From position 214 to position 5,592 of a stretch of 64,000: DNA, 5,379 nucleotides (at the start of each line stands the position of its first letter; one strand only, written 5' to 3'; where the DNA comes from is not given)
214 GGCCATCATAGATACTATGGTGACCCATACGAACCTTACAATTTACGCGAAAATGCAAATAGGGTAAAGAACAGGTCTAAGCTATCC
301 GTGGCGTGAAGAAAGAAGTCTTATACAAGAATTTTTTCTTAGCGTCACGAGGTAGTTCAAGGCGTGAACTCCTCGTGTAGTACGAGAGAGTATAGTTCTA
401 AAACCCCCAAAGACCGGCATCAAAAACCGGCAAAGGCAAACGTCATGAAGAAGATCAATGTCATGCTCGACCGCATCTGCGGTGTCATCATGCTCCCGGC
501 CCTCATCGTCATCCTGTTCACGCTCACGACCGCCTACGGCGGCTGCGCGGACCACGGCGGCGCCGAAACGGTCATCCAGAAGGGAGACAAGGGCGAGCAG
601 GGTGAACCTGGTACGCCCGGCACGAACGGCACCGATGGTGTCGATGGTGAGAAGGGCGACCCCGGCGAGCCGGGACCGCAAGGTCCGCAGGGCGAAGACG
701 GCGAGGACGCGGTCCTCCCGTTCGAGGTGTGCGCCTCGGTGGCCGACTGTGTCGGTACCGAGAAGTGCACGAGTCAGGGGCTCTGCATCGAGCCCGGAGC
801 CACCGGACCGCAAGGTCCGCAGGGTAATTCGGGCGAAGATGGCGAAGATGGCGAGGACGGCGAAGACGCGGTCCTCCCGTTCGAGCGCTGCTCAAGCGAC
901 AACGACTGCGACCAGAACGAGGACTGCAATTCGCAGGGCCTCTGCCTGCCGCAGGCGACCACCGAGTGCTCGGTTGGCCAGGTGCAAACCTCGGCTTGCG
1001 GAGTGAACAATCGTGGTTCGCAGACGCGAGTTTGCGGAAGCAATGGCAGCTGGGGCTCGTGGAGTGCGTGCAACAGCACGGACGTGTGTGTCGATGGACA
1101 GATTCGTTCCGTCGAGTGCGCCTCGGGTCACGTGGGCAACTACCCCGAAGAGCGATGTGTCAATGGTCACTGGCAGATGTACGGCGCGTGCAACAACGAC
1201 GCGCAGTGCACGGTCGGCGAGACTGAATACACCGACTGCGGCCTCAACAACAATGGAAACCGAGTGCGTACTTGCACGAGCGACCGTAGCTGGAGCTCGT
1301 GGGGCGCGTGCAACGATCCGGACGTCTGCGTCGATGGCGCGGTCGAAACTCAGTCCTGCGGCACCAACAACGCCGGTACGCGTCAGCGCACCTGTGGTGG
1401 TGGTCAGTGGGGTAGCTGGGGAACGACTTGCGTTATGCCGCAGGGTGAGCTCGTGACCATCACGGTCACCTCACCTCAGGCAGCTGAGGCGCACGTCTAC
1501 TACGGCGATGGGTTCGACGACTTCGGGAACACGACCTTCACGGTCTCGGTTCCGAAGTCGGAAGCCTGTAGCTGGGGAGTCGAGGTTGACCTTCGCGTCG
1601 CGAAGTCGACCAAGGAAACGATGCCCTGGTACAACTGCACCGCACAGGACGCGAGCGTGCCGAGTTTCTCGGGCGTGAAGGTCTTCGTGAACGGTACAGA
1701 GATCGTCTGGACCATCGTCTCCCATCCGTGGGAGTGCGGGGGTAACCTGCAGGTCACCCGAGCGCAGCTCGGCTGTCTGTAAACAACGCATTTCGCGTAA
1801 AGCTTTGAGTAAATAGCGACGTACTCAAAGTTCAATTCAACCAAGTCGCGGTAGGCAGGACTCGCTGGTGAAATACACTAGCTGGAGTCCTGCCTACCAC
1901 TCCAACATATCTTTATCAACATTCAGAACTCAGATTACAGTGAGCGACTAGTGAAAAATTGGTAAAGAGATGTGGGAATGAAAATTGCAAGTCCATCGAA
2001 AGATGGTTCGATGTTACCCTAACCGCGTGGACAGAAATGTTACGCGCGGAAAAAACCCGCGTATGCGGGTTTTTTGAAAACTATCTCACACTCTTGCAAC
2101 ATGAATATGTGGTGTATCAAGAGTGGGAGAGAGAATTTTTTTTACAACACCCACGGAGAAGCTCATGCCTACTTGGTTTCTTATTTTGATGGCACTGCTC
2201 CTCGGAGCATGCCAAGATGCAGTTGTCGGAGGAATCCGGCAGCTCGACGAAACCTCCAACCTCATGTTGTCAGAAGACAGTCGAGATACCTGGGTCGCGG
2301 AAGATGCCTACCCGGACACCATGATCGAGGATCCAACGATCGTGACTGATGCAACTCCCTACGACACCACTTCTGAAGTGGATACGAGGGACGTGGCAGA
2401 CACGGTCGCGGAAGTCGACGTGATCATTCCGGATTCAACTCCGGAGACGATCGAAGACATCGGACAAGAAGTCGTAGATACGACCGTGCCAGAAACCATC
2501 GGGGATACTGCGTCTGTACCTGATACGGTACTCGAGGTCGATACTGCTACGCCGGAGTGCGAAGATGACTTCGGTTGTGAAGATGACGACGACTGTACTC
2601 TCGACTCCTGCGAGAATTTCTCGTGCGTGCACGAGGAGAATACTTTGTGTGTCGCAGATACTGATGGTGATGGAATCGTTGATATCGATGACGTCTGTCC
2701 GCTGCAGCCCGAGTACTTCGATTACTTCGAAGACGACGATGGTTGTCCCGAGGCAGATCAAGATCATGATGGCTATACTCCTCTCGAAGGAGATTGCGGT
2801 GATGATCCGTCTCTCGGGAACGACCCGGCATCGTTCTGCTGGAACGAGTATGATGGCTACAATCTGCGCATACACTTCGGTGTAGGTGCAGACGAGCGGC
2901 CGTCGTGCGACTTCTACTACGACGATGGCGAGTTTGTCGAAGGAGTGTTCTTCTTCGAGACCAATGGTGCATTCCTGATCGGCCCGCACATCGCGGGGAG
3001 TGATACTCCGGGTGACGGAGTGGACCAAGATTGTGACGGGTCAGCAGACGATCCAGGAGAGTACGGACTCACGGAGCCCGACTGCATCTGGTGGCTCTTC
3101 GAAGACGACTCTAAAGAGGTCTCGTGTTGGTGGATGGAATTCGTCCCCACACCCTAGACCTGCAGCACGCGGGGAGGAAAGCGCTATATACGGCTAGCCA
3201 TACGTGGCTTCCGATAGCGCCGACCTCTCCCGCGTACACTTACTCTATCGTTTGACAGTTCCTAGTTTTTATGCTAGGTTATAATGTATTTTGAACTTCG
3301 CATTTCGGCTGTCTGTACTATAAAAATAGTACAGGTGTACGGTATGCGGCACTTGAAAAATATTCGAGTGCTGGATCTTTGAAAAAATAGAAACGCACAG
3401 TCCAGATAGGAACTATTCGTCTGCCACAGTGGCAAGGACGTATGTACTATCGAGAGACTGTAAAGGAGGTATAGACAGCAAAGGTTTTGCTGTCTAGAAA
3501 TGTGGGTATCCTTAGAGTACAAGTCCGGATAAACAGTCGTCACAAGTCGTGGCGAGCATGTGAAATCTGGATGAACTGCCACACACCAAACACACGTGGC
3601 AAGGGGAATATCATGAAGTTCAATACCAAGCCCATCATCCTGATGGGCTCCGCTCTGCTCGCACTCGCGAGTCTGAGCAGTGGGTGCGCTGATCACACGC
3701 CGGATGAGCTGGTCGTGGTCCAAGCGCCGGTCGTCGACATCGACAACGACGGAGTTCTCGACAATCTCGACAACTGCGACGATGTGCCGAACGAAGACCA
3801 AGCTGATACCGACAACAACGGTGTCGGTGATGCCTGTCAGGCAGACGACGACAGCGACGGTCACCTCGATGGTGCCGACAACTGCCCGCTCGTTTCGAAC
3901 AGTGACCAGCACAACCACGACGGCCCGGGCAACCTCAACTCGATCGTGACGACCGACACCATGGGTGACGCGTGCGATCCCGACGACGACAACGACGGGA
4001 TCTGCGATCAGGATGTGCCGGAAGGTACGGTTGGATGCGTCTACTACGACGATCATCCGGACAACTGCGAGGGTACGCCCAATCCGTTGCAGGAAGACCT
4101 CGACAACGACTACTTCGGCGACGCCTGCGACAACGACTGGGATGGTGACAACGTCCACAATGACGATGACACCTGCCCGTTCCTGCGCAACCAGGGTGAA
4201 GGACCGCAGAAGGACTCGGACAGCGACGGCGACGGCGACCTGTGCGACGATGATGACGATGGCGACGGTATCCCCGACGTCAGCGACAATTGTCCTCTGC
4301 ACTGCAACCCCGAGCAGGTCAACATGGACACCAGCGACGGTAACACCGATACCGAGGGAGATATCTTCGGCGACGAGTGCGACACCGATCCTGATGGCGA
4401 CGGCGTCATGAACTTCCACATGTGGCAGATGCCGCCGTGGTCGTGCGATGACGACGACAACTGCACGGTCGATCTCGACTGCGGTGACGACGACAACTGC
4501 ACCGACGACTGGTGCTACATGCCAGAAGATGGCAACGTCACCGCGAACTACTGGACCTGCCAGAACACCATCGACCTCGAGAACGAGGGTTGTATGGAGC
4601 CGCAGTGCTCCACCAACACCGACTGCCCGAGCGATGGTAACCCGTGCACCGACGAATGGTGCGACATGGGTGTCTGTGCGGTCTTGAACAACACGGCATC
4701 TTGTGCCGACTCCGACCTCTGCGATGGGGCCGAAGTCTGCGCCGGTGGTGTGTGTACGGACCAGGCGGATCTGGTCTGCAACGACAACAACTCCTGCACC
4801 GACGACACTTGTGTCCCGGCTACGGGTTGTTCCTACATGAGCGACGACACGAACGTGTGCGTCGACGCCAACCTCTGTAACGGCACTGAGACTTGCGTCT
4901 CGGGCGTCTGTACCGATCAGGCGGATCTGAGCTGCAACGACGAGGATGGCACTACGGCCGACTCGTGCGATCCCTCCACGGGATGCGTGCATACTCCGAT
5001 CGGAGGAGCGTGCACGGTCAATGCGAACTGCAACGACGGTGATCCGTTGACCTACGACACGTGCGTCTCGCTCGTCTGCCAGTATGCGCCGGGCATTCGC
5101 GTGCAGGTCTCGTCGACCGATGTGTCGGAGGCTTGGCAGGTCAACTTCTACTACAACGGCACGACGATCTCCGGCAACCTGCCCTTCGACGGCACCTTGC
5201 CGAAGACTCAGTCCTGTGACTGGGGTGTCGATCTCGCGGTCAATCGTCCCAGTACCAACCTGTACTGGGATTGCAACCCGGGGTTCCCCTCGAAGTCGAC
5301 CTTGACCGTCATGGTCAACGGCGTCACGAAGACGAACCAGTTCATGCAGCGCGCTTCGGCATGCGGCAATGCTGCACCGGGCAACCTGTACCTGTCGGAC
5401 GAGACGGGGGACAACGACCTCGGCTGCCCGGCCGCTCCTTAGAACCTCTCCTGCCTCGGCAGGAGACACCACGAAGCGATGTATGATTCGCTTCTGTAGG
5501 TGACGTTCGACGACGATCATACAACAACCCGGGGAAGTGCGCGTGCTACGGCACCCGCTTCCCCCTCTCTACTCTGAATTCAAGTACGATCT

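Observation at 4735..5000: Patches of near-identical DNA shared between lipoprotein genes 3 and 4 suggest cassette exchange or gene conversion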

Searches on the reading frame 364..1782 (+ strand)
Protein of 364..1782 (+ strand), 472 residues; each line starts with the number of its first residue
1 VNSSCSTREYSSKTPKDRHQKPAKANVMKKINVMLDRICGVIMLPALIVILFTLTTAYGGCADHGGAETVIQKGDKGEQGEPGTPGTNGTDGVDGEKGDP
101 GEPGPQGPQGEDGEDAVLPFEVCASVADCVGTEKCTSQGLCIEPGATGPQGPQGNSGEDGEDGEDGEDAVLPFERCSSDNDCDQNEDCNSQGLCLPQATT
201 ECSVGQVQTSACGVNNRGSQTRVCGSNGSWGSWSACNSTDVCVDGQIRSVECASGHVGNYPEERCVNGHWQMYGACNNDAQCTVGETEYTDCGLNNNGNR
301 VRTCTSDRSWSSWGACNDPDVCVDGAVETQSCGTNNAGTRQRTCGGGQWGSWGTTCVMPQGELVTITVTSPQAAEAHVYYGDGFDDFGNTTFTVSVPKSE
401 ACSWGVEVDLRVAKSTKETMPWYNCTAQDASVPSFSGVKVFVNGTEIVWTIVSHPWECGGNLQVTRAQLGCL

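Call 7: search_protein_families(library=pfam, proteins=[window:364-1782:+], max_evalue=0.1)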
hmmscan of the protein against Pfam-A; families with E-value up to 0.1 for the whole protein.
window:364-1782:+ (472 aa): 1 family
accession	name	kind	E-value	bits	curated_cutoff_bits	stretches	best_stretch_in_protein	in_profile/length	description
PF01391.23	Collagen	-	1.2e-12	47.9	27.2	2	73-114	6-47/60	Collagen triple helix repeat (20 copies)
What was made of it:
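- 445..1782 (+): Gene 1. Lipoprotein (signal peptide ending AYGGC) with collagen-like repeats, Cys/Trp repeats and the family C-terminal domain. Pfam Collagen 47.9 bits (call 7).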

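Call 8: search_protein_families(library=ncbifam, proteins=[window:364-1782:+], max_evalue=0.1)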
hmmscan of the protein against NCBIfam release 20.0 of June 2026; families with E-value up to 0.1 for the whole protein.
window:364-1782:+ (472 aa): 3 families
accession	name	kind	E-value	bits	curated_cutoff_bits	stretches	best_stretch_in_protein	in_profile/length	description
NF046116.1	adhesin_Lcl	equivalog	1.7e-08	33.5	500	1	62-171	87-203/431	collagen-like adhesin Lcl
NF038329.2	gly_rich_SclB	equivalog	5.2e-07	28.9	325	1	72-168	139-230/442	LPXTG-anchored collagen-like adhesin Scl2/SclB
NF038330.1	adhesin_SclA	exception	1.7e-06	27.9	400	1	69-167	148-244/405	LPXTG-anchored collagen-like adhesin Scl1/SclA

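Call 35: find_encoding_contigs(protein=window:445-1782:+, flank=10000, max_places=10)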
Protein window:445-1782:+ (445 aa): 1 contig read that carries it; 1 place shown.
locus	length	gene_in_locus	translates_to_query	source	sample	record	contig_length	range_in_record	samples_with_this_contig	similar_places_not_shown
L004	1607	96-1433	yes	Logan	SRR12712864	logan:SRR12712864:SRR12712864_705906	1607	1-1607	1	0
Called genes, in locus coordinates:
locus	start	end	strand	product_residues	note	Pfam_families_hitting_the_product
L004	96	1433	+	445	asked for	-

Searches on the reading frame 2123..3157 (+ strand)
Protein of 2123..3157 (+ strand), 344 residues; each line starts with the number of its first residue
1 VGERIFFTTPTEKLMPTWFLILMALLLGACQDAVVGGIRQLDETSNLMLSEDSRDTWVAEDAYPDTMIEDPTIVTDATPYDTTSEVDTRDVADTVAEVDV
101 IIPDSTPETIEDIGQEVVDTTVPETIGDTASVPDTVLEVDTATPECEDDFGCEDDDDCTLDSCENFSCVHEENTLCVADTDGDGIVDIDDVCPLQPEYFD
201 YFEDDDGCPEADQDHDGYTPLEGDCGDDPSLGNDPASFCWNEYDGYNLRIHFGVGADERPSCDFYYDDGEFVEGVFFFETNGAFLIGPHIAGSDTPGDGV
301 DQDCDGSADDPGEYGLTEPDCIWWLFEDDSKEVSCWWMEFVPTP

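Call 7: search_protein_families(library=pfam, proteins=[window:2123-3157:+], max_evalue=0.1)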
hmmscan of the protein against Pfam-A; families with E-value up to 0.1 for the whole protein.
window:2123-3157:+ (344 aa): 1 family
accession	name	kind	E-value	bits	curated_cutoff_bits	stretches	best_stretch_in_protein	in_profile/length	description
PF02412.23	TSP_3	-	0.0012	18.9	25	1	176-197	12-33/36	Thrombospondin type 3 repeat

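Call 8: search_protein_families(library=ncbifam, proteins=[window:2123-3157:+], max_evalue=0.1)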
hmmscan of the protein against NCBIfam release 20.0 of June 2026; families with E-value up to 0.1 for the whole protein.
window:2123-3157:+ (344 aa): 0 families

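Call 93: find_homologous_proteins(query=window:2165-3157:+, max_evalue=1e-10)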
Query window:2165-3157:+ (330 aa): 13 proteins with E <= 1e-10 among 1538 candidates.
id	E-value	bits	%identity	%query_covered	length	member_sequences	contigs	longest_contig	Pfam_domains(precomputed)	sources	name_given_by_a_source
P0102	2.1e-223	759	100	100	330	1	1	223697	-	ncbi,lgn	-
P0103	3.6e-155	535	74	100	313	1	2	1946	-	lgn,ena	-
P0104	2.6e-147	509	71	100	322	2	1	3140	-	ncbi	-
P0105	2.8e-144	499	71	100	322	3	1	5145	-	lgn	-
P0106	2.0e-118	414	57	100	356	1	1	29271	-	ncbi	-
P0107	8.0e-21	93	51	17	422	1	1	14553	PF02412.24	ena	-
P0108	6.4e-18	83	56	17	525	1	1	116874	PF02412.24,PF13505.13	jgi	jgi:outer membrane protein OmpA-like peptidoglycan-associated protein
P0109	8.2e-14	70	55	18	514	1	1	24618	PF02412.24,PF13505.13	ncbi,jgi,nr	ncbi:MAG: thrombospondin type 3 repeat-containing protein [Deltaproteobacteria bacterium]|nr:thrombo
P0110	4.0e-13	67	54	16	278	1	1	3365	PF02412.24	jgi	jgi:OOP family OmpA-OmpF porin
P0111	4.9e-12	64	47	14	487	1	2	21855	PF00691.26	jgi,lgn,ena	jgi:outer membrane protein OmpA-like peptidoglycan-associated protein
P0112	6.0e-12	63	60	14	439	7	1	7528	PF00691.26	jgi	jgi:outer membrane protein OmpA-like peptidoglycan-associated protein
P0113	8.5e-12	63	53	15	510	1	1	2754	PF02412.24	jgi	jgi:hypothetical protein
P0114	9.6e-11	59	49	17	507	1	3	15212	PF02412.24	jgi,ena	-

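Call 94: find_encoding_contigs(protein=P0105, flank=6000, max_places=6)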
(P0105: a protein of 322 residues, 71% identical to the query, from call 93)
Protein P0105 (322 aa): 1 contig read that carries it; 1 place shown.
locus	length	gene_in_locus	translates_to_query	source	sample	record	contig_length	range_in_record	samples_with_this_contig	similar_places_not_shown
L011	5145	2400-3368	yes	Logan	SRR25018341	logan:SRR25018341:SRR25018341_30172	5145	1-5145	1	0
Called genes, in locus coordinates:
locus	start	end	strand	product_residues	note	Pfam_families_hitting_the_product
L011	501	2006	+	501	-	-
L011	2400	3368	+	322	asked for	-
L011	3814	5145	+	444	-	?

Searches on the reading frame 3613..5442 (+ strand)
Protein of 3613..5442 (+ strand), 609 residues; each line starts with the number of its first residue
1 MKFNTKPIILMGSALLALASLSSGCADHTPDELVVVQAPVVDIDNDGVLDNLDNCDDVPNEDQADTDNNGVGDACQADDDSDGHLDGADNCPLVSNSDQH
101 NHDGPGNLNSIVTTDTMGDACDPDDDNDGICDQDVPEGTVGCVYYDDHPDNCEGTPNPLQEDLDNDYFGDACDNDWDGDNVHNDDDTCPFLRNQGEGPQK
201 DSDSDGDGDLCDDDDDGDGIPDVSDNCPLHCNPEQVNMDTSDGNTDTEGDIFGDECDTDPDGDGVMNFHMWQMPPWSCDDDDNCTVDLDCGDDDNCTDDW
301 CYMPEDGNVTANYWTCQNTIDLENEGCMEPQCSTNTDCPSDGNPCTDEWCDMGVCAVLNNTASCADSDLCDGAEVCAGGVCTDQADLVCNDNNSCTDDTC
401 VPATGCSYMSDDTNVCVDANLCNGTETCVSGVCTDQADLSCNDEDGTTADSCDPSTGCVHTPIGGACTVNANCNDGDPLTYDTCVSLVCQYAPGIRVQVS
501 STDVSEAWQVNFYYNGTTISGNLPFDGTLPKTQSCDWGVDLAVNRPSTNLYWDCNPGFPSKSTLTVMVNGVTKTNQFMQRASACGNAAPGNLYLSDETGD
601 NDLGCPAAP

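Call 7: search_protein_families(library=pfam, proteins=[window:3613-5442:+], max_evalue=0.1)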
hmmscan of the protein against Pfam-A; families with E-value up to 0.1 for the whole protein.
window:3613-5442:+ (609 aa): 2 families
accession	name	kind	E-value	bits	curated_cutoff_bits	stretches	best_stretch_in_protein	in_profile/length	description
PF02412.23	TSP_3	-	6.6e-27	93.3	25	5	64-99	1-36/36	Thrombospondin type 3 repeat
PF00526.23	Dicty_CTDC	-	2e-08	34.4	27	2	440-463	1-24/24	Dictyostelium (slime mold) repeat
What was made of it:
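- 3613..5442 (+): Gene 3. Lipoprotein (LSSGC) with TSP3 repeats, Cys-rich Dicty_CTDC/EGF-like modules and the C-terminal domain. Pfam TSP_3 93.3 bits and Dicty_CTDC 34.4 bits (call 7).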

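Call 8: search_protein_families(library=ncbifam, proteins=[window:3613-5442:+], max_evalue=0.1)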
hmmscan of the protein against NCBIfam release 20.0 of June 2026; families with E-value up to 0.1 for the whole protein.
window:3613-5442:+ (609 aa): 2 families
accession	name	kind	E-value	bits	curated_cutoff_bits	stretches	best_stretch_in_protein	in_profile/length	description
NF047638.1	throspo3_MtsC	equivalog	1.2e-31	110.1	350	2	147-241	97-188/428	cell-cell cohesion MYXO-CTERM protein MtsC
NF045500.1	Omp28_seleno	equivalog_domain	7.5e-06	25.5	200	2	40-76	272-308/377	Omp28-related selenoprotein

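Call 34: find_encoding_contigs(protein=window:3613-5442:+, flank=10000, max_places=10)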
Protein window:3613-5442:+ (609 aa): 1 contig read that carries it; 1 place shown.
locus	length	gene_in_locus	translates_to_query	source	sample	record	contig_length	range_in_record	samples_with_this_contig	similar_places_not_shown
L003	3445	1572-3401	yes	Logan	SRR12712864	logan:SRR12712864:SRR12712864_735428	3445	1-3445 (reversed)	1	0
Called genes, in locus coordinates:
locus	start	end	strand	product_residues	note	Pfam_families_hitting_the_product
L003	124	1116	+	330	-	-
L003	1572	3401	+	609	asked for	PF02412:TSP_3, PF00526:Dicty_CTDC (weak)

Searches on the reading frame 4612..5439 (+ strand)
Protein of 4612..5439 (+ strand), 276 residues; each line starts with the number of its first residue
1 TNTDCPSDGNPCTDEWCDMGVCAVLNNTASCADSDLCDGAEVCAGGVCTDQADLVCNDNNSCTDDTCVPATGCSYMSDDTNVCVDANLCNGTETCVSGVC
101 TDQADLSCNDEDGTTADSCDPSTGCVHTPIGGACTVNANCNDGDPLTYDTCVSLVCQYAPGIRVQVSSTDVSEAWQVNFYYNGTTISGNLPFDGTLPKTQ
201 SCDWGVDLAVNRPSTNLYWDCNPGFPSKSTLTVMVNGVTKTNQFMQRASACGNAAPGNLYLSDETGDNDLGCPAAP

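Call 22: find_homologous_proteins(query=window:4612-5439:+, max_evalue=0.001)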
Query window:4612-5439:+ (276 aa): 27 proteins with E <= 0.001 among 580 candidates.
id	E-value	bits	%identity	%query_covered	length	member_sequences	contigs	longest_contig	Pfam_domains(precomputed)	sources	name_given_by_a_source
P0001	1.9e-46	177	40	57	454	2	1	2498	PF00526.24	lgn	-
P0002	3.1e-46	176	42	57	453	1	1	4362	PF00526.24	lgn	-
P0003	8.3e-46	175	39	72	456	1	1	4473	PF00526.24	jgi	jgi:hypothetical protein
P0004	1.5e-42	164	35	72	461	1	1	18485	PF00526.24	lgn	-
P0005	6.7e-35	139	49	49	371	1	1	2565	PF00526.24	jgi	-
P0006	7.9e-34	135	41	54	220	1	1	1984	PF00526.24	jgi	jgi:hypothetical protein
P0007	5.9e-28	116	36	54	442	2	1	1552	PF00526.24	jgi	jgi:hypothetical protein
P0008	9.7e-27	112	47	58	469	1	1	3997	PF00526.24,PF00041.28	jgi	jgi:hypothetical protein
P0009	1.3e-23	102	49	50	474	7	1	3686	PF00526.24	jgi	jgi:hypothetical protein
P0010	2.6e-21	94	42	57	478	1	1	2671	PF00526.24,PF00041.28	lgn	-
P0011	1.9e-20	91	37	54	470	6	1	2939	PF00526.24,PF01410.24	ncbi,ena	-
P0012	2.4e-19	88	39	54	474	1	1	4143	PF00526.24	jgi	jgi:hypothetical protein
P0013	1.7e-17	82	40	52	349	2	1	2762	PF00526.24,PF00041.28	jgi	-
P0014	1.1e-15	76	38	47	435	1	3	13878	PF00526.24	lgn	-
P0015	8.7e-13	66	42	50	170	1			PF00526.24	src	-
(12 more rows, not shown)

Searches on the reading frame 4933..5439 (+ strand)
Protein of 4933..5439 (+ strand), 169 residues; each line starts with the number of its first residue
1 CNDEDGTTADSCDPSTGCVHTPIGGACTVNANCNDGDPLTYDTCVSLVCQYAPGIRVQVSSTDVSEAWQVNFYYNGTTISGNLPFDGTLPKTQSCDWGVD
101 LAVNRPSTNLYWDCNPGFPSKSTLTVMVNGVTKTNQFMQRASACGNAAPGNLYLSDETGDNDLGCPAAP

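Call 27: find_related_loci(query=A1, collection=metagenome_contigs, flank=8000)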
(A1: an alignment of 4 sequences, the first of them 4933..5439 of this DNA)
Query A1 (169 aa) in metagenome_contigs; peptide patterns used: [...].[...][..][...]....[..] (x = any residue, [..] = any of these).
62 stretches matched a pattern, but none encodes a relative of the query by tblastn (E <= 1e-3).

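Call 28: find_related_loci(query=A1, collection=genome_contigs, flank=8000)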
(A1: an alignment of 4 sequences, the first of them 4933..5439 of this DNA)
Query A1 (169 aa) in genome_contigs; peptide patterns used: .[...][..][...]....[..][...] (x = any residue, [..] = any of these).
8 stretches matched a pattern; 1 encode a relative of the query (tblastn E <= 1e-3); 1 distinct loci.
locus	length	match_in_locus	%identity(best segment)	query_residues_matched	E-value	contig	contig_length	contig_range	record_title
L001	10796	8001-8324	31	55-165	3e-7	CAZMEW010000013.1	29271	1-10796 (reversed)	MAG TPA_asm: uncultured Gammaproteobacteria bacterium isolate SRP278252_co2_113 genome assembly, contig: NODE_3114_lengt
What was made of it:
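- Tried and rejected: Profile-based locus search with the C-terminal domain: nothing in the metagenomes and one distant locus in the genomes (calls 27, 28).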
